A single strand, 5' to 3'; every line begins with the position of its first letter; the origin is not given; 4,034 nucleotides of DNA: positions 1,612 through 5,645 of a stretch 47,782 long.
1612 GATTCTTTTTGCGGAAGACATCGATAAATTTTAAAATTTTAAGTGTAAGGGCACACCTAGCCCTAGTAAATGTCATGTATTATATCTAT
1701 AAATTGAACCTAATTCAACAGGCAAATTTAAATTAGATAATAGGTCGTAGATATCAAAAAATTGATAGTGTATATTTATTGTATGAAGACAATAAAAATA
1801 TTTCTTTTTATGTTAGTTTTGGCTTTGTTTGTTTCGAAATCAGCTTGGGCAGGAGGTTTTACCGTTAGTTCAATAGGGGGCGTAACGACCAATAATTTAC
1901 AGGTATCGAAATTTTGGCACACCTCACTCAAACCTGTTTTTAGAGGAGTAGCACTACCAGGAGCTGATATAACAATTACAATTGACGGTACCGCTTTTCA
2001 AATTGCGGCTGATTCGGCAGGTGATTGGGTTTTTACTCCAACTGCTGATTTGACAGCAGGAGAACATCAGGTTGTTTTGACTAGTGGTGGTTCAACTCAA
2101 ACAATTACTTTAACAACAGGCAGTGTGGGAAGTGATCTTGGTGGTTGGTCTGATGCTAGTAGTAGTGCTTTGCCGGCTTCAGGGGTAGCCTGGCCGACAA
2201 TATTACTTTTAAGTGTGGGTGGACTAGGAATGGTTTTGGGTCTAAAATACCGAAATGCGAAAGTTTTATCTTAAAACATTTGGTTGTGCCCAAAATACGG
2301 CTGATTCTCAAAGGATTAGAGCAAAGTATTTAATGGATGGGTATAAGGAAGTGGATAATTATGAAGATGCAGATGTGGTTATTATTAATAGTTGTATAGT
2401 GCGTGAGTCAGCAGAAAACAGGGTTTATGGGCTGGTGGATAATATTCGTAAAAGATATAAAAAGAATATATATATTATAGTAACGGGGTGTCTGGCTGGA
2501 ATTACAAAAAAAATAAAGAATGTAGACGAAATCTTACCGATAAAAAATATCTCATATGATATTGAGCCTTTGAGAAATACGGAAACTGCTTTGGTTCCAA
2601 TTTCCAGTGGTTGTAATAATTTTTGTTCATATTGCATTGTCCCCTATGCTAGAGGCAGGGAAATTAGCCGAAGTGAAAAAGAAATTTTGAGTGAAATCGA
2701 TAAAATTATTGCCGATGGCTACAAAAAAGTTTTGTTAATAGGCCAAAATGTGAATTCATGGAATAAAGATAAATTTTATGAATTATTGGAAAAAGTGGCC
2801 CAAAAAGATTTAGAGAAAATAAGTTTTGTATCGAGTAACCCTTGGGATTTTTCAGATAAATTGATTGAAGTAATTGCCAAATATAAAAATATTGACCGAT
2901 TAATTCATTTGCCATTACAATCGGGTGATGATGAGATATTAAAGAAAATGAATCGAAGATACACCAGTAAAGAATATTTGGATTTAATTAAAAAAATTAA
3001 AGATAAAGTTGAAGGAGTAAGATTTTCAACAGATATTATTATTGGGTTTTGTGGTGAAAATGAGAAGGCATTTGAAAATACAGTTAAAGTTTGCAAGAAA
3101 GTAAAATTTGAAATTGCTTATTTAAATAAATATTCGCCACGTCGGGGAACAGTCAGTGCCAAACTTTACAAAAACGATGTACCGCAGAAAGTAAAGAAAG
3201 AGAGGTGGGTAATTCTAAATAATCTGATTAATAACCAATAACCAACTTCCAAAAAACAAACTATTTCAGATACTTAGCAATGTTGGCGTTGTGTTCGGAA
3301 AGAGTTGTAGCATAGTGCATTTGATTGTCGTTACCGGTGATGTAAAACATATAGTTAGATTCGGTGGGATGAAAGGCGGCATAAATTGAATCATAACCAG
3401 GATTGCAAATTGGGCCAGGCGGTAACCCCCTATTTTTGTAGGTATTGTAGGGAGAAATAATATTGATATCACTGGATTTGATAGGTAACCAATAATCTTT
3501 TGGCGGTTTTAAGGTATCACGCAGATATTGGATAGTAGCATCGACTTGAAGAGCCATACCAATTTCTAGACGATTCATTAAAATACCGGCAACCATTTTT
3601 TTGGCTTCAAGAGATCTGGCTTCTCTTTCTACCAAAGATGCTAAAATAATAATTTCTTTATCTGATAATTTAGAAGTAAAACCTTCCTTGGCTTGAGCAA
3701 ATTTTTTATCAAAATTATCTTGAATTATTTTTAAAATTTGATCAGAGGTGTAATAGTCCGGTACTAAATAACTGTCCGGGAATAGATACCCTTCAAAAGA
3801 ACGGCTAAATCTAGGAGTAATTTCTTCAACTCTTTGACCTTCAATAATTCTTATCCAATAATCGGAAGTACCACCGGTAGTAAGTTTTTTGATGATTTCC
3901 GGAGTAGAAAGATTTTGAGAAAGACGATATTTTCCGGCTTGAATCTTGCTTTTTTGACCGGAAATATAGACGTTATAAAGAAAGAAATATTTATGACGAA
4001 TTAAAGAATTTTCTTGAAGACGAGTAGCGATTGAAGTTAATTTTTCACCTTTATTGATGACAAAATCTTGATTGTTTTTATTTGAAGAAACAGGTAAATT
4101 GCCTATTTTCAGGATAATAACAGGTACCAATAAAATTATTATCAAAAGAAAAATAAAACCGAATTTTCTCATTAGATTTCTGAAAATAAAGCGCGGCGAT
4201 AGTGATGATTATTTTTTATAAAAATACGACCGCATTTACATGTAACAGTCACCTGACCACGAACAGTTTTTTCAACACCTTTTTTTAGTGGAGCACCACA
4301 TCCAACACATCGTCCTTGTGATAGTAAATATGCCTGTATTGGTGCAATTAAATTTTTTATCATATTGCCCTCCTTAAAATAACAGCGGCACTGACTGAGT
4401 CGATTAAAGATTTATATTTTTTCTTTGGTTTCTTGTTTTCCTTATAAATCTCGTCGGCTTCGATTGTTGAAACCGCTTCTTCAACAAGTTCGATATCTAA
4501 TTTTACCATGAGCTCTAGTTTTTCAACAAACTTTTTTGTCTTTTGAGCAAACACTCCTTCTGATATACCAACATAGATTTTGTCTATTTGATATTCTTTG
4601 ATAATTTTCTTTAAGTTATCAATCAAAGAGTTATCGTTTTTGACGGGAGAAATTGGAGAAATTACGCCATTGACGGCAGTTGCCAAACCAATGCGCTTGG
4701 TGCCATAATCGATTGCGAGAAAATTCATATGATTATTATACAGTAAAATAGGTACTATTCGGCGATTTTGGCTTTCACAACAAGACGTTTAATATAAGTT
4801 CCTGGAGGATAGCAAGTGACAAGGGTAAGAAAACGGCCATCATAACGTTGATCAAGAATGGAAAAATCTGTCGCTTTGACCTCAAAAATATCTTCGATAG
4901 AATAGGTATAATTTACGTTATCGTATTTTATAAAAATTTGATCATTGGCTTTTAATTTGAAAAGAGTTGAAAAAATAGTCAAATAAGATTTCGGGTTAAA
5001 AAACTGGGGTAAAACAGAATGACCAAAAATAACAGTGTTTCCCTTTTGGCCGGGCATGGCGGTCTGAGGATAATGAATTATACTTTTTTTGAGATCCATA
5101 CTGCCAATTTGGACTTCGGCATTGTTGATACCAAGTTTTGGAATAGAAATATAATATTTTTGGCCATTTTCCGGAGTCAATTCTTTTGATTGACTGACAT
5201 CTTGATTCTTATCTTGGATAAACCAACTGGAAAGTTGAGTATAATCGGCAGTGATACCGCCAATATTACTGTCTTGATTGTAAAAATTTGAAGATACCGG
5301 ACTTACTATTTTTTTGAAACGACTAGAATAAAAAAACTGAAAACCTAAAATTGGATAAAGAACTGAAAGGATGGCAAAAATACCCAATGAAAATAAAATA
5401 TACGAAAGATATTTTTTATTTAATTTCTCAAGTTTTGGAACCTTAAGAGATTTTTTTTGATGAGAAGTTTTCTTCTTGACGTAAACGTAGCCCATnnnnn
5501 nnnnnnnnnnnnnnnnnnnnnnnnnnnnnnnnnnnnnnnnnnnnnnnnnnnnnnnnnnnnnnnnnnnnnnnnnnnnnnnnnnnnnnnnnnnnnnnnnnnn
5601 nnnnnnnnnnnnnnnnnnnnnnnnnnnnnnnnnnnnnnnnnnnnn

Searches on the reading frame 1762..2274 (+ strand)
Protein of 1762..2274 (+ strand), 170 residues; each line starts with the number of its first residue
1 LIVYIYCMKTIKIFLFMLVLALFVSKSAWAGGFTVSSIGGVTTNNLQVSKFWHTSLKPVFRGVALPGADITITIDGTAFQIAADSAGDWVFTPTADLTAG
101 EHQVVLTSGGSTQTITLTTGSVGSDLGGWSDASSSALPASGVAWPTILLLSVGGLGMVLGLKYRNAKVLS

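Call 114: search_protein_families(library=pfam, proteins=[window:1762-2274:+], max_evalue=0.001)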
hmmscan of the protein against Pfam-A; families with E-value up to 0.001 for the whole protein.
window:1762-2274:+ (170 aa): 1 family
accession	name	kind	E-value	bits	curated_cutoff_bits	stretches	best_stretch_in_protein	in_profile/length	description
PF19077.6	Big_13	-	1.6e-06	29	27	1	57-107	28-82/102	Bacterial Ig-like domain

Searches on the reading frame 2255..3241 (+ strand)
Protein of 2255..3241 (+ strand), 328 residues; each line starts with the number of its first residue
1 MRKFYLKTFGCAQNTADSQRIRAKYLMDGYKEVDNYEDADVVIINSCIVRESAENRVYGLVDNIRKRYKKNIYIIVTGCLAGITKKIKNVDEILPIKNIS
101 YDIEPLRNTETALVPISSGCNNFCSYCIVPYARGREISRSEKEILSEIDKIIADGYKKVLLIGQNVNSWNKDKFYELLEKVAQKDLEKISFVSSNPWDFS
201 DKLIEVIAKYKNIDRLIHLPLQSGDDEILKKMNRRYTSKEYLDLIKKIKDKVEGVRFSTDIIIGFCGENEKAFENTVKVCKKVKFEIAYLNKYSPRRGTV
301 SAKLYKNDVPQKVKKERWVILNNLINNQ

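Call 114: search_protein_families(library=pfam, proteins=[window:2255-3241:+], max_evalue=0.001)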
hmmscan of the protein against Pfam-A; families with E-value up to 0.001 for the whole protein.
window:2255-3241:+ (328 aa): 2 families
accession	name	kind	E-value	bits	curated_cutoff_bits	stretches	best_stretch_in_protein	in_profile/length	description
PF04055.27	Radical_SAM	-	3.2e-30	105.9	29.5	1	115-278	2-164/166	Radical SAM superfamily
PF00919.26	UPF0004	-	2.4e-22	79.2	27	1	3-85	1-83/98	Uncharacterized protein family UPF0004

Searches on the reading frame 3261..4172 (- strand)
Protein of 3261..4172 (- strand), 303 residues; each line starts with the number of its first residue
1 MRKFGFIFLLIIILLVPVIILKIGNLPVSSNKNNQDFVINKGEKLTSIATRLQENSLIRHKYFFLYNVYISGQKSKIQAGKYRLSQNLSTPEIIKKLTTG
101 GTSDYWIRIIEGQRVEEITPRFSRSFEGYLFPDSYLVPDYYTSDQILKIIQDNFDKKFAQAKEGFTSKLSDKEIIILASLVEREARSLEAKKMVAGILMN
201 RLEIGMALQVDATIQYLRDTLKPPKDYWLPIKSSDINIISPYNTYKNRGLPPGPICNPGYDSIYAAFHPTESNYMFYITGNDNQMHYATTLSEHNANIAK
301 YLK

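Call 114: search_protein_families(library=pfam, proteins=[window:3261-4172:-], max_evalue=0.001)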
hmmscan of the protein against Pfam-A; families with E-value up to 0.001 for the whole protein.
window:3261-4172:- (303 aa): 1 family
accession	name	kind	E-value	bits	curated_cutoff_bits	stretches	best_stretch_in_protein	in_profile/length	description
PF02618.21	YceG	-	6.8e-71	239.4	32.4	1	37-300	1-275/275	YceG-like family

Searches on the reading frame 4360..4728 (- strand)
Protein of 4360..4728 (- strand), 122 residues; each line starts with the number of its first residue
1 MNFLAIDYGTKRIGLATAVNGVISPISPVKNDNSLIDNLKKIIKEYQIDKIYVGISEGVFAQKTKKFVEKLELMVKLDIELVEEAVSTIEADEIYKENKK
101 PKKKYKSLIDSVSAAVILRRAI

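Call 114: search_protein_families(library=pfam, proteins=[window:4360-4728:-], max_evalue=0.001)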
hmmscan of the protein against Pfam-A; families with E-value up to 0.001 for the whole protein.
window:4360-4728:- (122 aa): 1 family
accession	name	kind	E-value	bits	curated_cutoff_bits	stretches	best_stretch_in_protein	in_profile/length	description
PF03652.20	RuvX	-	6.4e-24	85.3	29.2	1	1-121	1-131/134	Holliday junction resolvase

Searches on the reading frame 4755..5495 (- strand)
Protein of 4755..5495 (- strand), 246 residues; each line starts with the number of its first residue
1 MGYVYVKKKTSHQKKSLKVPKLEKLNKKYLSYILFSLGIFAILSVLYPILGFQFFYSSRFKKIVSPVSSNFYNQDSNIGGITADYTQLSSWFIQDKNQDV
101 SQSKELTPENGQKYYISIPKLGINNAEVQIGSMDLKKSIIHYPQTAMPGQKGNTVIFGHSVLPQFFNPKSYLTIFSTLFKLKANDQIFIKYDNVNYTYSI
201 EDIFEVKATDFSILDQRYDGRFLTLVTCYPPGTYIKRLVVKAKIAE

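Call 114: search_protein_families(library=pfam, proteins=[window:4755-5495:-], max_evalue=0.001)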
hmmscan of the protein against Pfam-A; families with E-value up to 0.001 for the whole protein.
window:4755-5495:- (246 aa): 1 family
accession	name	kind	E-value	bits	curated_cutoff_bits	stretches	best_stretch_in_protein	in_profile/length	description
PF04203.18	Sortase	-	4.8e-25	88.2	26.6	1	116-244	1-124/125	Sortase domain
